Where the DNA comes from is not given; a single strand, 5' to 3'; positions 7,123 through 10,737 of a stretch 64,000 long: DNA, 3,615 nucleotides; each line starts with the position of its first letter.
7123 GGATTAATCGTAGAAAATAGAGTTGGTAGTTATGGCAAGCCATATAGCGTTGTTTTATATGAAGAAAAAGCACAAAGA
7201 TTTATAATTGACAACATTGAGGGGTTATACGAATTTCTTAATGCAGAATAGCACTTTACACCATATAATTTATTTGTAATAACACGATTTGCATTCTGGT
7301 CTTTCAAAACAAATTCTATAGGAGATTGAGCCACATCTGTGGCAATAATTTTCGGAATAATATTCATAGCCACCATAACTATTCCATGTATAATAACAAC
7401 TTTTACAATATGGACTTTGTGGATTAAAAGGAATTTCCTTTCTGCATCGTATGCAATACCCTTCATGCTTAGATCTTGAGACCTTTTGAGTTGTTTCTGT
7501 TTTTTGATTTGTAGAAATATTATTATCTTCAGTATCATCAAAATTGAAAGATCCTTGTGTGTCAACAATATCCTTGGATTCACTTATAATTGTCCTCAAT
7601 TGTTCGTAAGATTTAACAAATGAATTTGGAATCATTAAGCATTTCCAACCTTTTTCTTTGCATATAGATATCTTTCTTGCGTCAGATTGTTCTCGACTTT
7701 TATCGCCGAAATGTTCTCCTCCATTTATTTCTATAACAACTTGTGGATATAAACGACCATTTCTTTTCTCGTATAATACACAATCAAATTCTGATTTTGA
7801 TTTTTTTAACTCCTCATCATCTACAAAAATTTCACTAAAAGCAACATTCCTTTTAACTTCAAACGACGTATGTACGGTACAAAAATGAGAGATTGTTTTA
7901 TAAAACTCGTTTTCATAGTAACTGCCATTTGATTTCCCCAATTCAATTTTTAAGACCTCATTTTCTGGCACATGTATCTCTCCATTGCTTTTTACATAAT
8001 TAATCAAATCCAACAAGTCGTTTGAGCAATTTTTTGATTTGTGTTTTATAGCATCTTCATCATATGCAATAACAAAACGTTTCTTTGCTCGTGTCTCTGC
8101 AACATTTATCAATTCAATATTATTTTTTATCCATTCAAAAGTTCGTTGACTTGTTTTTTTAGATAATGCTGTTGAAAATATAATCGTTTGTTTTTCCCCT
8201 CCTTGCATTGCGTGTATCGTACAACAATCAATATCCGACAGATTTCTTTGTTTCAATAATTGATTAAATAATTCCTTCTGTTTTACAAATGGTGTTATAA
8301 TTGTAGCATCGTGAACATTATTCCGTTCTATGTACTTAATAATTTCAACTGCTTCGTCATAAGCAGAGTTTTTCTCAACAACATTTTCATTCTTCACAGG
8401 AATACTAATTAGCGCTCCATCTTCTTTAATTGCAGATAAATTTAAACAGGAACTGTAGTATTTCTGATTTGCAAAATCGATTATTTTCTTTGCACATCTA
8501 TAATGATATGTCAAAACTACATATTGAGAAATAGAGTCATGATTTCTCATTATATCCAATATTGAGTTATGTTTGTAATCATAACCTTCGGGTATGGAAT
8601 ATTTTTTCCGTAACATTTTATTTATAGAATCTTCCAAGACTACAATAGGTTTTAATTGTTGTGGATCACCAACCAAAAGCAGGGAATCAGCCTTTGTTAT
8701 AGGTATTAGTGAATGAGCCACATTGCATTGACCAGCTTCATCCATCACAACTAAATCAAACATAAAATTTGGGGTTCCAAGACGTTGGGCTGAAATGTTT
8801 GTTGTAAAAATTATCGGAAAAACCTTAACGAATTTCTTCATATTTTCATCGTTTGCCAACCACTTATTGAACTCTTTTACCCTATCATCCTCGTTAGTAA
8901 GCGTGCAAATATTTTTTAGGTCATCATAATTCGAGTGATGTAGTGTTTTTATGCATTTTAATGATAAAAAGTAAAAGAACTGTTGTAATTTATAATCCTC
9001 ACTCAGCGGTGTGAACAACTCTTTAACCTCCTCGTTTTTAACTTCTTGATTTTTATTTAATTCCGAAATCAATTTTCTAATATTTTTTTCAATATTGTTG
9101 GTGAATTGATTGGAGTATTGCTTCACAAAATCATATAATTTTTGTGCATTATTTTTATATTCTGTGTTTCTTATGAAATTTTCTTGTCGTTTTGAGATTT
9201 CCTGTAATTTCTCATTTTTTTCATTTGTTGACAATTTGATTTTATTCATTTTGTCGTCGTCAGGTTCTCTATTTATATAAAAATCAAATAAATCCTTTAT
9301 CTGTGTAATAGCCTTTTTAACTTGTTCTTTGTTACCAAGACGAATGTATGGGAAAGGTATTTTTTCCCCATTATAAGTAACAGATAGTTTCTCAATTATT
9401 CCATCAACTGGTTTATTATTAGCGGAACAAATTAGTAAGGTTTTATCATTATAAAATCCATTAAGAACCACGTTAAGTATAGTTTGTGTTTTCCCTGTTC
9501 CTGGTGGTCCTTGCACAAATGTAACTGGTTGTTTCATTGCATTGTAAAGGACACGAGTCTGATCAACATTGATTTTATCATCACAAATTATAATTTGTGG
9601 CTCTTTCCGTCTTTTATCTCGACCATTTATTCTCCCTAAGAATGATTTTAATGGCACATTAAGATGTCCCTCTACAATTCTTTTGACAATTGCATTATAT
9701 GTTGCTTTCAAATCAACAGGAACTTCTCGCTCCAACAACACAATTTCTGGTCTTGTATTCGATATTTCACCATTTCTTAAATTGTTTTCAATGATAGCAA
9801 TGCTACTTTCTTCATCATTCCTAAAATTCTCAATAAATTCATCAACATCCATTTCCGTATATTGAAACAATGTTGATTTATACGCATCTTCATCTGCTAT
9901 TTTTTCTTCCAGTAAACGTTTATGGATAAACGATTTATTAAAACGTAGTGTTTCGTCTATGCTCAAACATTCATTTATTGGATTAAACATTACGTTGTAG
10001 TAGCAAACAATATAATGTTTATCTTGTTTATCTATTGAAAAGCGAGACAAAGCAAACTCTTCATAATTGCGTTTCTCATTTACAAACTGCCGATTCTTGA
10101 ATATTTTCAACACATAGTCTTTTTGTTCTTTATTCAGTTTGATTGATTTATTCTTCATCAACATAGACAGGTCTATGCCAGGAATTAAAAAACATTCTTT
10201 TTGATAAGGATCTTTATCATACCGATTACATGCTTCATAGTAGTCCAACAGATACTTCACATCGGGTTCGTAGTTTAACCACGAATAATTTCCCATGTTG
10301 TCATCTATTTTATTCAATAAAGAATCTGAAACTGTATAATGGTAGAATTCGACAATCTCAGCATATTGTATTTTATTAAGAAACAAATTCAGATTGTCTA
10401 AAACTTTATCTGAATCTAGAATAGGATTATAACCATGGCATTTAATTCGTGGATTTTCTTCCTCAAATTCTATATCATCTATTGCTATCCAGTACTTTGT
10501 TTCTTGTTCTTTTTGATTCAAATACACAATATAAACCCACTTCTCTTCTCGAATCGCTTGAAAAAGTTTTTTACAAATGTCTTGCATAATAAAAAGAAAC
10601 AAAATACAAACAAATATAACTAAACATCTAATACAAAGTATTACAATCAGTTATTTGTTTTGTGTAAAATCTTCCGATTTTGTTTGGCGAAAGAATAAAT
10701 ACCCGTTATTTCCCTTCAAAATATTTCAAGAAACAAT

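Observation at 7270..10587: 1,105-aa fusion of sensor-like N-domain, SF1 helicase, Vsr/DUF2726-like nuclease and double zinc ribbon: candidate single-gene nucleic-acid defence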

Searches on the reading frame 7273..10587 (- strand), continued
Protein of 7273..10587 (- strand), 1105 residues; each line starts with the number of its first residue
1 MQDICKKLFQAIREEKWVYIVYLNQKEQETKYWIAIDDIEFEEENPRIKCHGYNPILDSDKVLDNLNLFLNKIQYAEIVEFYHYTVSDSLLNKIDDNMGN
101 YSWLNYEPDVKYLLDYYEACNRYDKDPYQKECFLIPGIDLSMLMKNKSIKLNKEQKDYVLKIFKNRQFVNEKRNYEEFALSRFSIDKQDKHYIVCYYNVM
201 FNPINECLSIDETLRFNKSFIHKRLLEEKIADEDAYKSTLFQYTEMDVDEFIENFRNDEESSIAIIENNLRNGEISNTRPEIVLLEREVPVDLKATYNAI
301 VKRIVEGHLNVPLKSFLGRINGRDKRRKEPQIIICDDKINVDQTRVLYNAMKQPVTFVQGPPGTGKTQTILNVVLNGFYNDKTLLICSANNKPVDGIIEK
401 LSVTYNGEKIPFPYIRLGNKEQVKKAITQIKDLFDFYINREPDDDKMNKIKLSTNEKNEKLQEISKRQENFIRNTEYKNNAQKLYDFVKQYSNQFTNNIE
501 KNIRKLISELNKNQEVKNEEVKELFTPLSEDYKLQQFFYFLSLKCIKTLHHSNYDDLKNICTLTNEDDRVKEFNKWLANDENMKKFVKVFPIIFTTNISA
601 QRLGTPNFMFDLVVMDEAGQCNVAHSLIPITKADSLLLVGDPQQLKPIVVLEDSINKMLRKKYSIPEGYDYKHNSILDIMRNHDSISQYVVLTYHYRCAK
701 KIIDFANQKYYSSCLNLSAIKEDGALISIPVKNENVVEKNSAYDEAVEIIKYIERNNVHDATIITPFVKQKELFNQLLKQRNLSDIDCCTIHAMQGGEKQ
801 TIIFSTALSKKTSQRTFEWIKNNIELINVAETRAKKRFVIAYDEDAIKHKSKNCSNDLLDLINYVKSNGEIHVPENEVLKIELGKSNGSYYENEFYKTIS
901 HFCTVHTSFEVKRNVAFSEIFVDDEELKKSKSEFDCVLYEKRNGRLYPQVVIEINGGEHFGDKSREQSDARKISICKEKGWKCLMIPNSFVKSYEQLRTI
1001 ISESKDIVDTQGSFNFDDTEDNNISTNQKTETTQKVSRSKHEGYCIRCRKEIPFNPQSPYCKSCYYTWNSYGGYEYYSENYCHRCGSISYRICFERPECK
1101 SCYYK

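Call 66: find_related_loci(query=A3, collection=genome_contigs, flank=10000)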
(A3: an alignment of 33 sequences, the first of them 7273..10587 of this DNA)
Query A3 (1105 aa) in genome_contigs; peptide patterns used: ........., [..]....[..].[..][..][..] (x = any residue, [..] = any of these).
600 stretches matched a pattern (row limit reached: there are more); 345 encode a relative of the query (tblastn E <= 1e-3); the best 80 are kept; 80 distinct loci.
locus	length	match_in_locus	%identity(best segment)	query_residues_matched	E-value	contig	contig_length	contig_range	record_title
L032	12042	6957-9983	41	1-1017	0e+0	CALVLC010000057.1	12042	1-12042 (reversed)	MAG: uncultured Bacilli bacterium isolate E22__bin81 genome assembly, contig: E22__k127_5976769, whole genome shotgun se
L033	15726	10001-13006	40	1-1001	0e+0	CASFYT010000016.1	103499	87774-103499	uncultured Firmicutes bacterium isolate CO.A33.metabat-bins.79 genome assembly, contig: CO.A33.metabat-bins.79.fa_k141_1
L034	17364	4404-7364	39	4-1014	0e+0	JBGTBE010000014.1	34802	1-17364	MAG: Cryomorpha sp. isolate JTS-AC9 k141_2957026, whole genome shotgun sequence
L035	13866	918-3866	37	4-1006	0e+0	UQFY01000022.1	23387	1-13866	uncultured Mollicutes bacterium isolate UMGS237 genome assembly, contig: NODE_548_length_23387_cov_6.107620, whole genom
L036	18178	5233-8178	38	10-1015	0e+0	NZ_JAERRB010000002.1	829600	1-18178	Chryseolinea lacunae strain Jin1 contig2, whole genome shotgun sequence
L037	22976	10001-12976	34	1-1002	3e-167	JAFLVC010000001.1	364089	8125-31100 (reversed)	MAG: Clostridiales bacterium isolate HAN095 Seq1, whole genome shotgun sequence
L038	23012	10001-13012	32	1-1001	1e-166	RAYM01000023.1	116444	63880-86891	Bacterium 1xD42-87 strain 1xD42-87 Scaffold13_1, whole genome shotgun sequence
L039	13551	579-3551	34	1-1001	2e-166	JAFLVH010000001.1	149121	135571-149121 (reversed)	MAG: Clostridiales bacterium isolate HAN100 Seq1, whole genome shotgun sequence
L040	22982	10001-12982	36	1-1002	2e-165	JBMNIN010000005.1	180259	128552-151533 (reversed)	MAG: Erysipelotrichaceae bacterium isolate SBF912LR0HQ0027 contig_60108, whole genome shotgun sequence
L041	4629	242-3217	34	1-1001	8e-169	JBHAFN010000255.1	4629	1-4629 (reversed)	MAG: Bacillota bacterium isolate Meta-D_MAG_125 Meta-D__412865, whole genome shotgun sequence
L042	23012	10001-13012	33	1-1001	4e-163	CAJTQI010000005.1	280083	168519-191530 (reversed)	MAG TPA_asm: uncultured Lachnospiraceae bacterium isolate MGBC111861 genome assembly, contig: MGBC111861.5, whole genome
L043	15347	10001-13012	33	1-1001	9e-162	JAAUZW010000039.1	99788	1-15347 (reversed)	MAG: Lachnospiraceae bacterium isolate Mgla_MAG_31-bin_7 c_000000027232, whole genome shotgun sequence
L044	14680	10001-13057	31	4-1002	4e-161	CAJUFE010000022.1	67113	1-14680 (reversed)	MAG TPA_asm: uncultured Lachnospiraceae bacterium isolate MGBC129933 genome assembly, contig: MGBC129933.22, whole genom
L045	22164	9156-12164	33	1-1001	1e-160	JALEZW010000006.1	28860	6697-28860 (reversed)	MAG: Agathobacter sp. isolate SUG487 k141_242849, whole genome shotgun sequence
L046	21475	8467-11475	32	1-1001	3e-155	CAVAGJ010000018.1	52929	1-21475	Coriobacteriaceae bacterium isolate G02646-L1_cleanbin_000011 genome assembly, contig: Spades_G02646-L1_contig_305, whol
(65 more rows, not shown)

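Call 70: search_protein_families(library=pfam, alignment_id=A4, max_evalue=0.00001)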
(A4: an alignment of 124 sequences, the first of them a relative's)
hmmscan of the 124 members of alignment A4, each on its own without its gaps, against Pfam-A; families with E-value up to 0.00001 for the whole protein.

A. member 1, L032:4254-5471:- (406 aa): 2 families
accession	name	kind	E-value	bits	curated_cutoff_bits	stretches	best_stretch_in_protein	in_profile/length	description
PF01136.24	Peptidase_U32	-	1e-93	313.3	22.4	1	80-307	4-230/233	Peptidase family U32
PF16325.11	Peptidase_U32_C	-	3e-17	63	28.2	1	321-402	2-83/83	Peptidase family U32 C-terminal domain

B. families by the number of members that match (of 124 scanned): 145 families (the first 25 are shown)
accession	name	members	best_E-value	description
PF01381.28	HTH_3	4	6.8e-15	Helix-turn-helix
PF13560.12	HTH_31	3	5.6e-09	Helix-turn-helix domain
PF00570.28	HRDC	2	1.4e-35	HRDC domain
PF03006.26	HlyIII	2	3.5e-31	Haemolysin-III related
PF00239.26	Resolvase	2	4.7e-31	Resolvase, N terminal domain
PF00270.35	DEAD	2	2.2e-28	DEAD/DEAH box helicase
PF00271.37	Helicase_C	2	6.9e-26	Helicase conserved C-terminal domain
PF13411.12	MerR_1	2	2.8e-24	MerR HTH family regulatory protein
PF02518.31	HATPase_c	2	2.1e-22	Histidine kinase-, DNA gyrase B-, and HSP90-like ATPase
PF07508.19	Recombinase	2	2.1e-18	Recombinase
PF00512.31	HisKA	2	4.2e-17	His Kinase A (phospho-acceptor) domain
PF00376.29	MerR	2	8.7e-14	MerR family regulatory protein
PF13408.12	Zn_ribbon_recom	2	1.6e-11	Recombinase zinc beta ribbon domain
PF12844.13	HTH_19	2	3.6e-09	Helix-turn-helix domain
PF02233.22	PNTB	1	4.2e-153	NAD(P) transhydrogenase beta subunit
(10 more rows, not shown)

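Call 71: search_protein_families(library=padloc, alignment_id=A4, max_evalue=0.00001)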
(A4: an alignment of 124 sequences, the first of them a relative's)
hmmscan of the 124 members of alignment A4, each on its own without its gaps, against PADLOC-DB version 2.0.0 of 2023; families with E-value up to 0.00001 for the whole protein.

A. member 1, L032:4254-5471:- (406 aa): 0 families

B. families by the number of members that match (of 124 scanned): 220 families (the first 25 are shown)
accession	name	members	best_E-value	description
PDLC02926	HTH_VI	3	3.2e-14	-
PDLC03951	RmrA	3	4.4e-11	-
PDLC03954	RmrA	3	9.4e-09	-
PDLC03952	RmrA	3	4.1e-07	-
PDLC02861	DpdF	2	1.2e-195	DpdF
PDLC02864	DpdF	2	2.2e-182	DpdF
PDLC02865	DpdF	2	2.5e-86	DpdF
PDLC02863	DpdF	2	5.2e-53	DpdF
PDLC02871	DpdF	2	6e-13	DpdF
PDLC04134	mad2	2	1.1e-12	mads_2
PDLC04647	PDC-M43B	2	1.3e-11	-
PDLC04133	mad1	2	3.7e-10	mads_1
PDLC03947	RmrA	2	2.1e-08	-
PDLC03949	RmrA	2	7.1e-07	-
PDLC04843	PDC-S05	1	1.8e-167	-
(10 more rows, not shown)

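Call 72: search_protein_families(library=padloc, alignment_id=A5, max_evalue=0.00001)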
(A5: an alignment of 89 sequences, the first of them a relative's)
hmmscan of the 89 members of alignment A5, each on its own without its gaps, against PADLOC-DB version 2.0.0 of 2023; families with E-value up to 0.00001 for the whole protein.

A. member 1, L032:98-385:+ (96 aa): 0 families

B. families by the number of members that match (of 89 scanned): 140 families (the first 25 are shown)
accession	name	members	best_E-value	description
PDLC04135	mad3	4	1.1e-35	mads_3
PDLC04140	mad8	4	5.1e-20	mads_8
PDLC02980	AriA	3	1.4e-10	-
PDLC03279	MTase_II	2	5.7e-125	Type II methyltransferase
PDLC04134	mad2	2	1.4e-12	mads_2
PDLC02914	ATPase-Toprim_I-B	2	2.3e-08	-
PDLC03636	MTase_III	1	1e-131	Type III methyltransferase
PDLC03297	MTase_II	1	4.2e-113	Type II methyltransferase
PDLC03234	MTase_II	1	6.8e-113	Type II methyltransferase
PDLC03378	MTase_II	1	4.5e-96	Type II methyltransferase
PDLC03326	MTase_II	1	5e-85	Type II methyltransferase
PDLC00033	DruM2|DruM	1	3.8e-83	DNA cytosine methylase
PDLC03635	MTase_III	1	1.8e-79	Type III methyltransferase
PDLC03272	MTase_II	1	2.5e-74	Type II methyltransferase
PDLC03237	MTase_II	1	2.5e-74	Type II methyltransferase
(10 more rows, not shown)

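Call 86: search_protein_families(library=phrogs, proteins=[window:7273-10587:-], max_evalue=0.01)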
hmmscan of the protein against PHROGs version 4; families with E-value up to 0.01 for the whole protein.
window:7273-10587:- (1105 aa): 1 family
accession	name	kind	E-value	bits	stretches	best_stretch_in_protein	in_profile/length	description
phrog_25411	-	unknown function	3.3e-32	112.9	1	350-853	226-608/627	-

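Call 88: list_cluster_members(proteins=[window:7273-10587:-, window:17345-18400:-, window:12655-13410:-, P0002, P0005])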
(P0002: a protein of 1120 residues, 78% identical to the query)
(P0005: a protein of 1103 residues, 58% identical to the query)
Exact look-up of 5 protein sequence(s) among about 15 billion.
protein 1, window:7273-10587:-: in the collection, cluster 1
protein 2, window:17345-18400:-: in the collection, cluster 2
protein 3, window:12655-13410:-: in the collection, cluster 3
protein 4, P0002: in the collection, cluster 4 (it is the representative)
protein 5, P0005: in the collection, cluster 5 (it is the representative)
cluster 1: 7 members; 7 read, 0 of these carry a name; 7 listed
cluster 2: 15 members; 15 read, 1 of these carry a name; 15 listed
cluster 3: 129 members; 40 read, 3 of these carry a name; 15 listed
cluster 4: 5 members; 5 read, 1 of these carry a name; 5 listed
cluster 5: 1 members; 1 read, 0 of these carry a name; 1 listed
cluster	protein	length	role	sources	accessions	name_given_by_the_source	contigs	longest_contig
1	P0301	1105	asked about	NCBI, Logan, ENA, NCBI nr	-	-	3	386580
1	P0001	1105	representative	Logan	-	-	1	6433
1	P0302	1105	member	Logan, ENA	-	-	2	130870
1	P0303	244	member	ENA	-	-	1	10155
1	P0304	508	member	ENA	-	-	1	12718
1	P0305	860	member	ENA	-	-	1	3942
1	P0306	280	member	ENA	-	-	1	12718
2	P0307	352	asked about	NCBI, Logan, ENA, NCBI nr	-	-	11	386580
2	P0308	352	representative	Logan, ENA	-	-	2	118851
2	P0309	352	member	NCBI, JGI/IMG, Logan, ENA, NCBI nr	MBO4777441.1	MAG: tRNA preQ1(34) S-adenosylmethionine ribosyltransferase-isomerase QueA [Bacteroidales ... | S-adenosylmethionine:tRNA ribosyltransferase-isomerase | tRNA preQ1(34) S-adenosylmethionine ribosyltransferase-isomerase QueA [Bacteroidales ...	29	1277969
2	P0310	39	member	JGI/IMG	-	-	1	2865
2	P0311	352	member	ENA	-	-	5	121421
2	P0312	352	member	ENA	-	-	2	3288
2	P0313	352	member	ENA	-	-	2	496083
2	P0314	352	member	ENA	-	-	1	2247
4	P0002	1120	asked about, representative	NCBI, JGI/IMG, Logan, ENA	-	-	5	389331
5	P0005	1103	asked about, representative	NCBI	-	-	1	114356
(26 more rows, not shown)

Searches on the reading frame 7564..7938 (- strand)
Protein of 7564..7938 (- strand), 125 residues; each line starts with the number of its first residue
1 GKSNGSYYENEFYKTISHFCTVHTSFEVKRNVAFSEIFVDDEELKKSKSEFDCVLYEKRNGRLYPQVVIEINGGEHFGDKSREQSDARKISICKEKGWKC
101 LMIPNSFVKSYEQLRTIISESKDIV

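Call 39: search_protein_families(library=pfam, proteins=[window:7564-7938:-], max_evalue=10)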
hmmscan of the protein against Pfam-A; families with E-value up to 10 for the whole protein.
seq(125 aa): 5 families
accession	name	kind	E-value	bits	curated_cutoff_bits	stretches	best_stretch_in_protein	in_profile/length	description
PF10881.14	DUF2726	-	3.7e-05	23.9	24.7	1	46-118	54-123/126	Protein of unknown function (DUF2726)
PF04480.18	DUF559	-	0.017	15.4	20.6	1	66-109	54-94/109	Protein of unknown function (DUF559)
PF09248.15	DUF1965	-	0.026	14.7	23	1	4-30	26-52/69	Domain of unknown function (DUF1965)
PF07669.17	Eco57I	-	0.052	14.1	25.3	1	88-124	119-159/171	Eco57I restriction-modification methylase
PF07491.16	PPI_Ypi1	-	0.079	13.1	27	1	28-58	13-42/57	Protein phosphatase inhibitor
